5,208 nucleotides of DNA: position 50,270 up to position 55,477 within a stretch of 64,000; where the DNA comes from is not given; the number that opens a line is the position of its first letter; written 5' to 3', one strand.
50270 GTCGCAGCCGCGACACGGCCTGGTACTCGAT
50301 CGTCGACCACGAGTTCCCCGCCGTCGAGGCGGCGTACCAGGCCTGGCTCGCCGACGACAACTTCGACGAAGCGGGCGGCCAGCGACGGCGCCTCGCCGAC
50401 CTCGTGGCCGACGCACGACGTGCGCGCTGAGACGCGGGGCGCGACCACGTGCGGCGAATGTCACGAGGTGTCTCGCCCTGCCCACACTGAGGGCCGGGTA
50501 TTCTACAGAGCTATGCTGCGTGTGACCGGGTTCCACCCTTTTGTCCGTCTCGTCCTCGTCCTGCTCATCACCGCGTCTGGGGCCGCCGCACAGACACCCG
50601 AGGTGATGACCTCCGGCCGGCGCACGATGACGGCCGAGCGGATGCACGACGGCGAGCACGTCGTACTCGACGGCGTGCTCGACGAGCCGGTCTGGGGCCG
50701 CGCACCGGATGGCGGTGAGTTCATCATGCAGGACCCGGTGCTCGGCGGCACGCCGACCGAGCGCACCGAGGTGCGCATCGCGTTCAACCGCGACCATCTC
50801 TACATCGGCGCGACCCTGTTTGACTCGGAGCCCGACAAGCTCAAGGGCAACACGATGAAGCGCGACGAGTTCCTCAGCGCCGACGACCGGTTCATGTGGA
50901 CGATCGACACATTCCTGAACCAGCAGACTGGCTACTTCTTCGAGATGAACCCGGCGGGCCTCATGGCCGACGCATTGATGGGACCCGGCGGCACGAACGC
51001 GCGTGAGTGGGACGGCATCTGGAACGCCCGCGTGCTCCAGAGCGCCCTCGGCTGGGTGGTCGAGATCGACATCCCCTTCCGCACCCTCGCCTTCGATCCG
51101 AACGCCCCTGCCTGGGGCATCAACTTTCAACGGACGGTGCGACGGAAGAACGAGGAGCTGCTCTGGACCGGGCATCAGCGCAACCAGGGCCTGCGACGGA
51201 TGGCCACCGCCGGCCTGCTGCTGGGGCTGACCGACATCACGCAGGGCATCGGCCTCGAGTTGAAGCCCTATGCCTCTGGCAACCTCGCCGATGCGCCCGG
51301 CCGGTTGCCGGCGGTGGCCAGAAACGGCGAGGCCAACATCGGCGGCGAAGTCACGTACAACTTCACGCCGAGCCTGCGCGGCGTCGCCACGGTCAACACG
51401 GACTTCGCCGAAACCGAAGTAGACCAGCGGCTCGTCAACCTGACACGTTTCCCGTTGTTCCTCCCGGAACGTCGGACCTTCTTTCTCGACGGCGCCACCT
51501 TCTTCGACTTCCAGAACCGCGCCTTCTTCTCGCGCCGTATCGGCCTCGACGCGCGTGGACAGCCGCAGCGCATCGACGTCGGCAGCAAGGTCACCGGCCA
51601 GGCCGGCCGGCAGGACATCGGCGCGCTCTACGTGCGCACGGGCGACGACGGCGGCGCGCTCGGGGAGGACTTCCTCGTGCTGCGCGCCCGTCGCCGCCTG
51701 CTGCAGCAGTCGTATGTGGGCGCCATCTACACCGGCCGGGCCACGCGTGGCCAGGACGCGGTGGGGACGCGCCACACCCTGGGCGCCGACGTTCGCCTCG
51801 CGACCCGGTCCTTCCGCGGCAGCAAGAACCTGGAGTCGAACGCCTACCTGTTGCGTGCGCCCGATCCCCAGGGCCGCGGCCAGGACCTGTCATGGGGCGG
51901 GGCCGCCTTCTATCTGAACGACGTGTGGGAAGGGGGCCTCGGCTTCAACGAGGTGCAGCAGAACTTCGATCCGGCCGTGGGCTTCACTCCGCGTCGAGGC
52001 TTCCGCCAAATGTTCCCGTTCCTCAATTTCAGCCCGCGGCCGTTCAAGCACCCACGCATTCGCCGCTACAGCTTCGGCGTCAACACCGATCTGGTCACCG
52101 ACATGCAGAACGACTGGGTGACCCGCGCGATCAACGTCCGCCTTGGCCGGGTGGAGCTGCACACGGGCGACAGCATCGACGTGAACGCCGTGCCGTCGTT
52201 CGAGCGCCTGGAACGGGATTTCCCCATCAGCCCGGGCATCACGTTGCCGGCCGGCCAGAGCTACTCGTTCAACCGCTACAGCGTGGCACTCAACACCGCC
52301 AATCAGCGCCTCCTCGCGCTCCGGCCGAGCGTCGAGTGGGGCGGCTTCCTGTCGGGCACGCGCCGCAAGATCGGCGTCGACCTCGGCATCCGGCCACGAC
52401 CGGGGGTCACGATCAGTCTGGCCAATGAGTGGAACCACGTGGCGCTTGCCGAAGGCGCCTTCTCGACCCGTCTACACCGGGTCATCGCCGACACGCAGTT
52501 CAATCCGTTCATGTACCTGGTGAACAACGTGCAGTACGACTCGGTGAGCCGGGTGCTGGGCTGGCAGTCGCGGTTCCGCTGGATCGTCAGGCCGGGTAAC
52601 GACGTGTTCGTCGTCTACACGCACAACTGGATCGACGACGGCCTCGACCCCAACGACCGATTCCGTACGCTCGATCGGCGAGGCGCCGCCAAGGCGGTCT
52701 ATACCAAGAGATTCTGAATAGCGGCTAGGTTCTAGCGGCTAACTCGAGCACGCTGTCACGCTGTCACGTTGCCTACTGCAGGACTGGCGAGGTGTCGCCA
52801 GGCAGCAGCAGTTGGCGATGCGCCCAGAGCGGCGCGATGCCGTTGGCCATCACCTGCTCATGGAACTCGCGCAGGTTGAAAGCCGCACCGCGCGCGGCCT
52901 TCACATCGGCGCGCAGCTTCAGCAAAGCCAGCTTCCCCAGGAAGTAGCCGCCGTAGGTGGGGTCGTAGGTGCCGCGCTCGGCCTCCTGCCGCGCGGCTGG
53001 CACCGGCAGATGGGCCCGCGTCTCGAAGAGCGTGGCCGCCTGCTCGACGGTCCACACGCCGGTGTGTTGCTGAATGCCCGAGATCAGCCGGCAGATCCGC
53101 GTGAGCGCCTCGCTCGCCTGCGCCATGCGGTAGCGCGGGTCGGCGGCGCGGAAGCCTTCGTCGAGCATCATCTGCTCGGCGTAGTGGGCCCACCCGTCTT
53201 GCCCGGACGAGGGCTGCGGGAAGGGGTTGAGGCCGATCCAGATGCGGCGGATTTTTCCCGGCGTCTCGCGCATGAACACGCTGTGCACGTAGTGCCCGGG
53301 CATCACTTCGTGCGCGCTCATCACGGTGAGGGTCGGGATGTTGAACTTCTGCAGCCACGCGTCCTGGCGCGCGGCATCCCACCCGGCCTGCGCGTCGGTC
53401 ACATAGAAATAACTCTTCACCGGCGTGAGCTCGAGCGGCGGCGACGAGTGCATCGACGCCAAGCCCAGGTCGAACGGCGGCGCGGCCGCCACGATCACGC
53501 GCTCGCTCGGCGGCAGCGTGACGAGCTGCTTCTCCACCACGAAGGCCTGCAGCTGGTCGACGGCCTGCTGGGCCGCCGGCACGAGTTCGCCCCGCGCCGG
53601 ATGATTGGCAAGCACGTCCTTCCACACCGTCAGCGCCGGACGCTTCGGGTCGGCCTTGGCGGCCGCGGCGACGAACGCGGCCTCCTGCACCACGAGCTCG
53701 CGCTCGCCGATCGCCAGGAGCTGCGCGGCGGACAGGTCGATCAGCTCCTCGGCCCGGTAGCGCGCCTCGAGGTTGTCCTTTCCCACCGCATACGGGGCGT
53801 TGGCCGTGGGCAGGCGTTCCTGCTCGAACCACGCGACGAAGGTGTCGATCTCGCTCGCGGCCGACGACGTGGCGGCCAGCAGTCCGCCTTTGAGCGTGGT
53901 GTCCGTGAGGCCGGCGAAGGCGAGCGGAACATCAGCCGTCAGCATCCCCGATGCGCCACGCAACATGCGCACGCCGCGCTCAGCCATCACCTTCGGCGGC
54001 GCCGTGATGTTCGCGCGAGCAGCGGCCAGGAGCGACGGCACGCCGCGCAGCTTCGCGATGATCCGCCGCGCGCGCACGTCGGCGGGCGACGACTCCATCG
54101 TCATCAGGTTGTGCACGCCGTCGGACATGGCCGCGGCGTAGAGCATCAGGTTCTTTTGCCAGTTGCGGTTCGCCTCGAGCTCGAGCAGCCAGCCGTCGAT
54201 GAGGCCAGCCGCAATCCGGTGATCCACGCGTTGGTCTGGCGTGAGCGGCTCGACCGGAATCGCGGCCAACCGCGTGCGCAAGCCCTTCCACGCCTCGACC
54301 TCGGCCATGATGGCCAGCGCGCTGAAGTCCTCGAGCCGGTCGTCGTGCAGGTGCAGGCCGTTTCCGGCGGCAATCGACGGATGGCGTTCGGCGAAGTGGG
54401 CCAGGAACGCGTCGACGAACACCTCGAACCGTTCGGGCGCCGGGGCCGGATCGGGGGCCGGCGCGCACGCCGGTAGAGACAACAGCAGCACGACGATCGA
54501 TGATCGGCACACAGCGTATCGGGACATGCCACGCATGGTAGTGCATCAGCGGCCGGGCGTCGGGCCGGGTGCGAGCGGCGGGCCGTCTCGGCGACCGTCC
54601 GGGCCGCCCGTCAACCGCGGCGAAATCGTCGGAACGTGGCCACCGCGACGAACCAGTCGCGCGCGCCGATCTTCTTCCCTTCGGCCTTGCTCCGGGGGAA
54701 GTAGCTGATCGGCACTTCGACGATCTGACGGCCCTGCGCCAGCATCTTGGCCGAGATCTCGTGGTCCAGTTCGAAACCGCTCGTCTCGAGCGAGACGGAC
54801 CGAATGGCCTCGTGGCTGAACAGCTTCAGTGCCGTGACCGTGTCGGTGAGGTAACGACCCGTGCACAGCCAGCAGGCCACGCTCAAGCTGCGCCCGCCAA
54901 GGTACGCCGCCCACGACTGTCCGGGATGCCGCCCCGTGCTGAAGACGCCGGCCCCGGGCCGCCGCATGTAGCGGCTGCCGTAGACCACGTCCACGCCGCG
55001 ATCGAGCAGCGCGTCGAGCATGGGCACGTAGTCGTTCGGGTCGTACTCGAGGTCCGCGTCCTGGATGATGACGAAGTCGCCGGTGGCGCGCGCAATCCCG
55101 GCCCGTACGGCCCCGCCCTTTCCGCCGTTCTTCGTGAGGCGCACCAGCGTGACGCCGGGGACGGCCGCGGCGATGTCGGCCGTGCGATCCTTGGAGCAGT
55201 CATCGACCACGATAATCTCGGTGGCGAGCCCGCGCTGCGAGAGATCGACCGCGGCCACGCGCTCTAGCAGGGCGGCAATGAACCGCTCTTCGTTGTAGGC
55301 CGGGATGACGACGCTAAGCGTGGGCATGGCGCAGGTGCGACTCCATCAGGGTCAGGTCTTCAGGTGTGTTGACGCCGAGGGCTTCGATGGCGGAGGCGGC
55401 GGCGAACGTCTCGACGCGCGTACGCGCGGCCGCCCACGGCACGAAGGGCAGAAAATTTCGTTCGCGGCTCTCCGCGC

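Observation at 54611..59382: Four-gene operon combining CofC/CofD-like logic with polyprenyl-phosphate glycosyl transfer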

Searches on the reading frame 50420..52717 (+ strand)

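Call 3: search_protein_families(library=pfam, proteins=[window:50420-52717:+], max_evalue=0.01)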
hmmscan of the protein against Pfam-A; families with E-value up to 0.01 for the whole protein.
window:50420-52717:+ (765 aa): 1 family
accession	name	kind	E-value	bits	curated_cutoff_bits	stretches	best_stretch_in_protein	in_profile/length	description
PF19313.5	DUF5916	-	2e-10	40.5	22.6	1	279-384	5-105/572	Domain of unknown function (DUF5916)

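Call 4: search_protein_families(library=ncbifam, proteins=[window:50420-52717:+], max_evalue=0.01)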
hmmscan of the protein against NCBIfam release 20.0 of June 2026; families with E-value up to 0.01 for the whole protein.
window:50420-52717:+ (765 aa): 0 families

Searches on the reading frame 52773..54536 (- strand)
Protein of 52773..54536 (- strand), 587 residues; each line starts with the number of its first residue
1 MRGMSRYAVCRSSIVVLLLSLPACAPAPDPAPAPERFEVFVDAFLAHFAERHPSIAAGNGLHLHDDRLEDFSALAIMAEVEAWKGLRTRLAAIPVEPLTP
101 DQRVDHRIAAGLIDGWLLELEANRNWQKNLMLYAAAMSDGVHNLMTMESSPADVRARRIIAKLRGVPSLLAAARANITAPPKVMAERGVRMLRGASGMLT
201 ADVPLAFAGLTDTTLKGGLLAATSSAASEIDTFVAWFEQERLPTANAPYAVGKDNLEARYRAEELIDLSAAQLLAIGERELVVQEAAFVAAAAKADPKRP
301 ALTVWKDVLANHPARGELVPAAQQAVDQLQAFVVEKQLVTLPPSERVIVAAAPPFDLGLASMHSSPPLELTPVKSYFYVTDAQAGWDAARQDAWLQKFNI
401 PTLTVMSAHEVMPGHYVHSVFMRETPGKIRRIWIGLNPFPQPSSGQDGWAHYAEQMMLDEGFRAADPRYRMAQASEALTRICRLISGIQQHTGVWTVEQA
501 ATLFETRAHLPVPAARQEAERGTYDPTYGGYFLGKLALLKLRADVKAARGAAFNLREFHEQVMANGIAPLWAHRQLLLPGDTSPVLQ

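Call 3: search_protein_families(library=pfam, proteins=[window:52773-54536:-], max_evalue=0.01)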
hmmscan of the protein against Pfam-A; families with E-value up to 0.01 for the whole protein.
window:52773-54536:- (587 aa): 1 family
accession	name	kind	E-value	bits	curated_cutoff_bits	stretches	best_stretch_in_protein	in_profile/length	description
PF05960.17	DUF885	-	1.2e-73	249.9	32.4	1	53-570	1-525/532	Bacterial protein of unknown function (DUF885)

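Call 4: search_protein_families(library=ncbifam, proteins=[window:52773-54536:-], max_evalue=0.01)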
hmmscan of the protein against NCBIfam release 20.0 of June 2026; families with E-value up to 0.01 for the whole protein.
window:52773-54536:- (587 aa): 0 families

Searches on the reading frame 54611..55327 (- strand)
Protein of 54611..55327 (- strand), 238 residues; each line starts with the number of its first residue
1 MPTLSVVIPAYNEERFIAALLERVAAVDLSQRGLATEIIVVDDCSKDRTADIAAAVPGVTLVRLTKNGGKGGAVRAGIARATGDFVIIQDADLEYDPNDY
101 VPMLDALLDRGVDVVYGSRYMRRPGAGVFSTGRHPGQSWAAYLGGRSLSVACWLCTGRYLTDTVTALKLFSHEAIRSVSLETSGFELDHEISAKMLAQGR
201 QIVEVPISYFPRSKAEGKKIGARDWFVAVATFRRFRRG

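Call 3: search_protein_families(library=pfam, proteins=[window:54611-55327:-], max_evalue=0.01)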
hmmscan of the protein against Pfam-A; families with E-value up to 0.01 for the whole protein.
window:54611-55327:- (238 aa): 3 families
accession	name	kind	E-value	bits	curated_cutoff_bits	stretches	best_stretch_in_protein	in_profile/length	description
PF00535.33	Glycos_transf_2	-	3.1e-34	118.8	23.3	1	5-135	1-131/168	Glycosyl transferase family 2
PF13641.12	Glyco_tranf_2_3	-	3.7e-11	43.9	27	1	2-132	1-136/230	Glycosyltransferase like family 2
PF13704.12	Glyco_tranf_2_4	-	0.00049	21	27.5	1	32-92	18-81/98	Glycosyl transferase family 2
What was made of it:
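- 54611..55327 (-): Intact DPM1/PpgS/AglJ-type GT2 (238 aa, no TM), a putative polyprenyl-phosphate glycosyltransferase. Pfam GT2, E 3.1e-34 (call 3).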

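Call 4: search_protein_families(library=ncbifam, proteins=[window:54611-55327:-], max_evalue=0.01)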
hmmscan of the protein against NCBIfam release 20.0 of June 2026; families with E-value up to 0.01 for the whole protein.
window:54611-55327:- (238 aa): 25 families
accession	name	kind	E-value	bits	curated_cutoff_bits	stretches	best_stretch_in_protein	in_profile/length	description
TIGR04182.1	glyco_TIGR04182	equivalog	4.4e-25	88.6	325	1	5-219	3-201/293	S-layer glycoprotein N-glycosyltransferase AglJ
NF007986.1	PRK10714.1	equivalog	1e-17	64.1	529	1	4-123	8-130/316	undecaprenyl-phosphate 4-deoxy-4-formamido-L-arabinose transferase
NF041391.1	DPhHxTase_Halo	equivalog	4.9e-17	61.6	375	1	10-213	3-187/213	dolichyl-phosphate hexose transferase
NF010496.0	PRK13915.1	equivalog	3.7e-16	59.1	262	1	3-118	32-154/307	glucosyl-3-phosphoglycerate synthase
NF047588.1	GlcsyltransPgfSStrep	equivalog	3.9e-16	59.1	500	1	4-120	3-122/308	glycosyltransferase PgfS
NF058614.1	PPMAGASynPpgS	equivalog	4.2e-16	59.1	370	1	6-217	4-206/226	polyprenyl-phospho-N-acetylgalactosaminyl synthase PpgS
TIGR03965.1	mycofact_glyco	equivalog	1.9e-13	50.1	280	1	2-116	74-188/467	mycofactocin biosynthesis glycosyltransferase MftF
NF007482.0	PRK10073.1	equivalog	3.7e-13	49.2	423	1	2-115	6-118/334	glycosyltransferase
TIGR04283.1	glyco_like_mftF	equivalog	6.8e-13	48.7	182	1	4-108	1-97/221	TIGR04283 family arsenosugar biosynthesis glycosyltransferase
TIGR03937.1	PgaC_IcaA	equivalog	5.1e-12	45.5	422.3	1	2-109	45-152/407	poly-beta-1,6-N-acetyl-D-glucosamine synthase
NF041875.1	EPS_EpsD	equivalog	7.6e-12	45.3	370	1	4-98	1-95/325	exopolysaccharide biosynthesis glycosyltransferase EpsD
NF047683.1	TeichurnBiosyTuaG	equivalog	5.6e-09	36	400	1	2-99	6-103/252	teichuronic acid biosynthesis protein TuaG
TIGR03469.1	HpnB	hypoth_equivalog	8.8e-08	31.6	379.25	1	2-100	44-153/386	hopene-associated glycosyltransferase HpnB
TIGR04242.1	nodulat_NodC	equivalog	1e-07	31.3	550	1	1-98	47-147/395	chitooligosaccharide synthase NodC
NF038302.1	EPS_HpsE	equivalog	4.6e-07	29.1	300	1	4-55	3-53/307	hormogonium polysaccharide biosynthesis glycosyltransferase HpsE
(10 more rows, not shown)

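Call 18: search_solved_structures(query=window:54611-55327:-, max_evalue=0.001)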
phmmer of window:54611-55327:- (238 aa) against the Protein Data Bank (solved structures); distinct sequences matched with E-value up to 0.001: 29.
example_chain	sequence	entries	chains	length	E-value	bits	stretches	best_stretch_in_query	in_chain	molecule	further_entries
5mlz_A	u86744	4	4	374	1.6e-20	77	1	4-221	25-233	Dolichol monophosphate mannose synthase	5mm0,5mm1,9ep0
9bhc_C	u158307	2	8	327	2e-14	57.1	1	4-123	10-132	Undecaprenyl-phosphate 4-deoxy-4-formamido-L-arabinose transferase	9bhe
8vxh_A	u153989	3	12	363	2.5e-14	56.8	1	4-123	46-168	Undecaprenyl-phosphate 4-deoxy-4-formamido-L-arabinose transferase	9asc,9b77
9hwj_A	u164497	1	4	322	3.2e-14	56.4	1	4-123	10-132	Undecaprenyl-phosphate 4-deoxy-4-formamido-L-arabinose transferase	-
5eke_A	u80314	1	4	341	1.1e-11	48.1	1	4-123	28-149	Uncharacterized glycosyltransferase sll0501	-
5ekp_C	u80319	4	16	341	1.1e-11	48.1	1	4-123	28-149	Uncharacterized glycosyltransferase sll0501 | Glycosyltransferase sll0501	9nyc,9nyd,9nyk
9nye_A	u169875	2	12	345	1.1e-11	48.1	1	4-123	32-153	Glycosyltransferase sll0501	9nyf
9omm_A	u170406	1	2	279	1.1e-09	41.6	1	4-118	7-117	Glycosyltransferase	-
9omj_A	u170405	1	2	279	1.1e-09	41.6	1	4-118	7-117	Glycosyltransferase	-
9omh_A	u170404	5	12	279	1.1e-09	41.6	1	4-118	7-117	Glycosyltransferase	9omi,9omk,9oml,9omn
3bcv_A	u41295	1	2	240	3.3e-09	40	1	2-117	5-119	Putative glycosyltransferase protein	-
7pdo_A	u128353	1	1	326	4.1e-09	39.7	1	3-136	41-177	Glucosyl-3-phosphoglycerate synthase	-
7p5l_A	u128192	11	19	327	4.1e-09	39.7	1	3-136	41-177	Glucosyl-3-phosphoglycerate synthase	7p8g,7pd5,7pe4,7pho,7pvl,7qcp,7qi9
5tze_C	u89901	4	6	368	4.9e-09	39.4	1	4-95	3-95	Glycosyl transferase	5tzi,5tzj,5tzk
5tz8_A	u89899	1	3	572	1e-08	38.4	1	4-95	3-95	Glycosyl transferase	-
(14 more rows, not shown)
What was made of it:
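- Checked: GT2: Glycos_transf_2, E 3.1e-34; the best solved relative is P. furiosus DPMS 5mlz, E 1.6e-20 (call 18).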

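Call 48: search_solved_structures(query=window:54611-55327:-, max_evalue=1e-15, show_alignments=1)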
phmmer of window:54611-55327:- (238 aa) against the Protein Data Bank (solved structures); distinct sequences matched with E-value up to 1e-15: 1.
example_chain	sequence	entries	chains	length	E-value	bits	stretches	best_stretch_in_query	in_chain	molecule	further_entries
5mlz_A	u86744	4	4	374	1.6e-20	77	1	4-221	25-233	Dolichol monophosphate mannose synthase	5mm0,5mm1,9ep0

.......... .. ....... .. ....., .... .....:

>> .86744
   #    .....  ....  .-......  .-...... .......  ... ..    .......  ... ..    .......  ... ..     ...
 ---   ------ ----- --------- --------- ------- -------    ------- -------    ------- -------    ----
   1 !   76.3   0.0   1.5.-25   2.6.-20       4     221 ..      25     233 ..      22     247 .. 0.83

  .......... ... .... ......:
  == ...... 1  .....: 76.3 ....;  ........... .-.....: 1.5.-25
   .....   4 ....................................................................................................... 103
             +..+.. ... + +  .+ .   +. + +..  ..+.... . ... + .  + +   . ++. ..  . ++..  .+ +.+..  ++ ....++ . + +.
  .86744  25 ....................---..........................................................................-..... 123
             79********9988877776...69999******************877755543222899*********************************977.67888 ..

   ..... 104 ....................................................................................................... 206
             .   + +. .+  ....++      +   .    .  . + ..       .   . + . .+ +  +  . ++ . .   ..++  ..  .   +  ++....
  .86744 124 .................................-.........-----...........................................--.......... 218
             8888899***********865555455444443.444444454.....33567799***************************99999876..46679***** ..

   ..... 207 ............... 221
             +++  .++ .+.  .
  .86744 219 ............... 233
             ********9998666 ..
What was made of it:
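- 54611..55327 (-): P. furiosus DPMS 5mlz, E 1.6e-20, over residues 4-221 (calls 18, 48).
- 55052..55060 (-): Canonical D90-A-D92 (DXD) of the stand-alone GT2. Aligned to PfDPMS DADLQH (call 48).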

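Call 58: find_related_loci(query=A5, collection=metagenome_contigs, flank=7000)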
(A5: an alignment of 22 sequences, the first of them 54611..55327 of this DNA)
Query A5 (238 aa) in metagenome_contigs; peptide patterns used: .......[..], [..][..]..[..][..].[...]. (x = any residue, [..] = any of these).
600 stretches matched a pattern (row limit reached: there are more); 532 encode a relative of the query (tblastn E <= 1e-3); the best 80 are kept; 80 distinct loci.
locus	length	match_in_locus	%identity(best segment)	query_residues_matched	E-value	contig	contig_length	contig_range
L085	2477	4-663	62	15-238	9e-91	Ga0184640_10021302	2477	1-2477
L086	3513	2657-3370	47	1-236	3e-67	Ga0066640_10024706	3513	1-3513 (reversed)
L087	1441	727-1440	48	1-234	3e-70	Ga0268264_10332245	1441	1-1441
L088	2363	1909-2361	69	3-161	6e-63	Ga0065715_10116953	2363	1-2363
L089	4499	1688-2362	44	4-236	2e-54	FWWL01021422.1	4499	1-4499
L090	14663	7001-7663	42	4-236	2e-52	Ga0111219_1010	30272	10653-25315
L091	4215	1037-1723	43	4-236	1e-52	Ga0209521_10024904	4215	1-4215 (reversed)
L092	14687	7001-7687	40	1-236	2e-50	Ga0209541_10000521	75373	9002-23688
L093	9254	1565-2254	43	1-235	4e-50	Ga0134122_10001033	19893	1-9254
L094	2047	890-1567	43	1-229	8e-50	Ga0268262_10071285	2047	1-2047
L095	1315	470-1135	42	4-236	5e-51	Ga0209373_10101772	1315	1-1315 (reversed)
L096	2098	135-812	38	4-236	5e-49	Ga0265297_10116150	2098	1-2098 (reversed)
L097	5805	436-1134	40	1-236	7e-48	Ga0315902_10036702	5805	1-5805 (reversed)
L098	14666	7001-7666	42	4-236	8e-48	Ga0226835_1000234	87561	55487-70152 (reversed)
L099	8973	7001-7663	34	4-236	4e-47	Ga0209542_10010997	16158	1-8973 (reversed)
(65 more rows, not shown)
